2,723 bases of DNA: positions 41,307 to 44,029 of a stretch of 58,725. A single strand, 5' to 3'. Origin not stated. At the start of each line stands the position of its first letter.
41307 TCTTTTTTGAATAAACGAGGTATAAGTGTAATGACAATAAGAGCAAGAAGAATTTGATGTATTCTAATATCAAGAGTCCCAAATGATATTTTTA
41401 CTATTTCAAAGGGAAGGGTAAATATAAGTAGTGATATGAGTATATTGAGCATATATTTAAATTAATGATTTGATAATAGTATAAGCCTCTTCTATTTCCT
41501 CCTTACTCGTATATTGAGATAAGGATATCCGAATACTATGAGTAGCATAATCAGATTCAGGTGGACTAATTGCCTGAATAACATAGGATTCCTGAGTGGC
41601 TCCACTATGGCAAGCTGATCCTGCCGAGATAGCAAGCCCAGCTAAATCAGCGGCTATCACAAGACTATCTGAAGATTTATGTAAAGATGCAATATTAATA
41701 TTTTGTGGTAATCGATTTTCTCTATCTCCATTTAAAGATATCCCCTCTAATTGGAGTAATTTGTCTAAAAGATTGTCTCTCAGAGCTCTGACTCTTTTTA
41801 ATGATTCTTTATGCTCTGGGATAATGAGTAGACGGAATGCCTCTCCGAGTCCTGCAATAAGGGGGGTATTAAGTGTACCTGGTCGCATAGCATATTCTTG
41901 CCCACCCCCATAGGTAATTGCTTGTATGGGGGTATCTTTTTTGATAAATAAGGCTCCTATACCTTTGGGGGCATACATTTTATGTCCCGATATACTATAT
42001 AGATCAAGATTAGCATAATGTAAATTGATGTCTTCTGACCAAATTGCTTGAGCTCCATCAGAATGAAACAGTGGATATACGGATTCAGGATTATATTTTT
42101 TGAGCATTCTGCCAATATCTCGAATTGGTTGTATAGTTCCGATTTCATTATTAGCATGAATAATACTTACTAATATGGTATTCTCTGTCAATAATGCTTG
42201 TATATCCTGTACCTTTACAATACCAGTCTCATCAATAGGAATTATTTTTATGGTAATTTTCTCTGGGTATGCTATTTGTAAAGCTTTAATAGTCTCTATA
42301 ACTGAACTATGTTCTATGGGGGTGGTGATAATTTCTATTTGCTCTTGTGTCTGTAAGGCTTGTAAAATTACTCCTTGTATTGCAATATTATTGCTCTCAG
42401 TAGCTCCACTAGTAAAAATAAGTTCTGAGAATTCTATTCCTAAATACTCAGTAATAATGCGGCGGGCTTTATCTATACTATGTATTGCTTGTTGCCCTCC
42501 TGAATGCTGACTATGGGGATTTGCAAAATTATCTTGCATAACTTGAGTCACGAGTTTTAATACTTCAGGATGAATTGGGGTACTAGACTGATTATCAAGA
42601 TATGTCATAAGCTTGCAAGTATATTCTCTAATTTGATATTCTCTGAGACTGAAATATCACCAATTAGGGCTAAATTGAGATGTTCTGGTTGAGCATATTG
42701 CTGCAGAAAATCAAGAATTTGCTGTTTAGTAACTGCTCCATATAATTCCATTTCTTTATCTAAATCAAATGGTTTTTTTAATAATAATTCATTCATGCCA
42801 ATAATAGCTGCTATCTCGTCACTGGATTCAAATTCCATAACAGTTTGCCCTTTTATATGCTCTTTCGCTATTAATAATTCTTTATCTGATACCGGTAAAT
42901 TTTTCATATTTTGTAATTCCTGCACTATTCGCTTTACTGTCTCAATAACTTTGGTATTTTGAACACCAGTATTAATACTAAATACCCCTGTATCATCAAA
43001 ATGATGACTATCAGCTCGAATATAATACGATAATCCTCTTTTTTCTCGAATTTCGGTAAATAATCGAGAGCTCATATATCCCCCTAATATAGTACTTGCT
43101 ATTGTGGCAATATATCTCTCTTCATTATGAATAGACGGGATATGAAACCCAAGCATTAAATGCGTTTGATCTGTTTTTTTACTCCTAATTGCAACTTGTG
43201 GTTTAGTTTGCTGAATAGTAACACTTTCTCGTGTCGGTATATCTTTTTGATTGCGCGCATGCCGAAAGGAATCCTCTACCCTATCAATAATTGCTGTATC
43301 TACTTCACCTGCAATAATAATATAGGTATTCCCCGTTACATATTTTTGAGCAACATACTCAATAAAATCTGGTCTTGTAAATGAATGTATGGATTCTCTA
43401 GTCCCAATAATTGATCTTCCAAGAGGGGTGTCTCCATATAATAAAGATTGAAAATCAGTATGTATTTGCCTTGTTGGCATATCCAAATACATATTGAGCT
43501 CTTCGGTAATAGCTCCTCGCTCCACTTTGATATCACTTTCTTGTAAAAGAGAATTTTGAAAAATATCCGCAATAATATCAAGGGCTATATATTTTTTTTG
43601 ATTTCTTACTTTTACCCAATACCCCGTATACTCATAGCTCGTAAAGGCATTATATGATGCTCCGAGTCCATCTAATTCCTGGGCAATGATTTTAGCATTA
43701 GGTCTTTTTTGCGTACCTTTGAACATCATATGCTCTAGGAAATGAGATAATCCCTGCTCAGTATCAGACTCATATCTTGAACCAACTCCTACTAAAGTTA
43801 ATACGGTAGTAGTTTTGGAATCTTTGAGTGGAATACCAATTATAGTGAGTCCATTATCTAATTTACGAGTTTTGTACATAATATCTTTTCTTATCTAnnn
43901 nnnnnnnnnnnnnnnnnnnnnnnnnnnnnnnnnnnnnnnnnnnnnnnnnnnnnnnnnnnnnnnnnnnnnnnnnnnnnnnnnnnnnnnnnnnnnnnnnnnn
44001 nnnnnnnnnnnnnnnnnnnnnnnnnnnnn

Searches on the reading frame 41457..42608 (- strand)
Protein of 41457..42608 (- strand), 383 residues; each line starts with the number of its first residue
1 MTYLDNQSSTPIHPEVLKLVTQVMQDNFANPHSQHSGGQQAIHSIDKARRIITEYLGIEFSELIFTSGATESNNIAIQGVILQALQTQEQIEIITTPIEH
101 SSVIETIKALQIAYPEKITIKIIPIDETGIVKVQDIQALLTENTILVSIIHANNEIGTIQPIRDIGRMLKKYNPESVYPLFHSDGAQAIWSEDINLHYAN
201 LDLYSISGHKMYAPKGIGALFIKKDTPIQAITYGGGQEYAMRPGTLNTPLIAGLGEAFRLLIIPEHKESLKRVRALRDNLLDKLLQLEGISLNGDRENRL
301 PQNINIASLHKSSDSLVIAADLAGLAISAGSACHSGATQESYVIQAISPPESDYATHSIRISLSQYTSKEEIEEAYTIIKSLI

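Call 11: search_protein_families(library=pfam, proteins=[window:41457-42608:-], max_evalue=0.001)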
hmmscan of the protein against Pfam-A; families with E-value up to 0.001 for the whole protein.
window:41457-42608:- (383 aa): 1 family
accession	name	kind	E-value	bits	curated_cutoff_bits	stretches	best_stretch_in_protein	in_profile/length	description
PF00266.25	Aminotran_5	-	8.8e-69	232.7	21.5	1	2-373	1-369/371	Aminotransferase class-V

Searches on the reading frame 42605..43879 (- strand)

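Call 11: search_protein_families(library=pfam, proteins=[window:42605-43879:-], max_evalue=0.001)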
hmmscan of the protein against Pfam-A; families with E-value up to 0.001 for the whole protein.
window:42605-43879:- (424 aa): 2 families
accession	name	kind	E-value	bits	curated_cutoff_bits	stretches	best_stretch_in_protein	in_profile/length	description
PF05193.26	Peptidase_M16_C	-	7.3e-38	130.7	23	1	166-340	1-179/181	Peptidase M16 inactive domain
PF00675.25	Peptidase_M16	-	8.1e-36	123.6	22.3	1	21-160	10-148/149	Insulinase (Peptidase family M16)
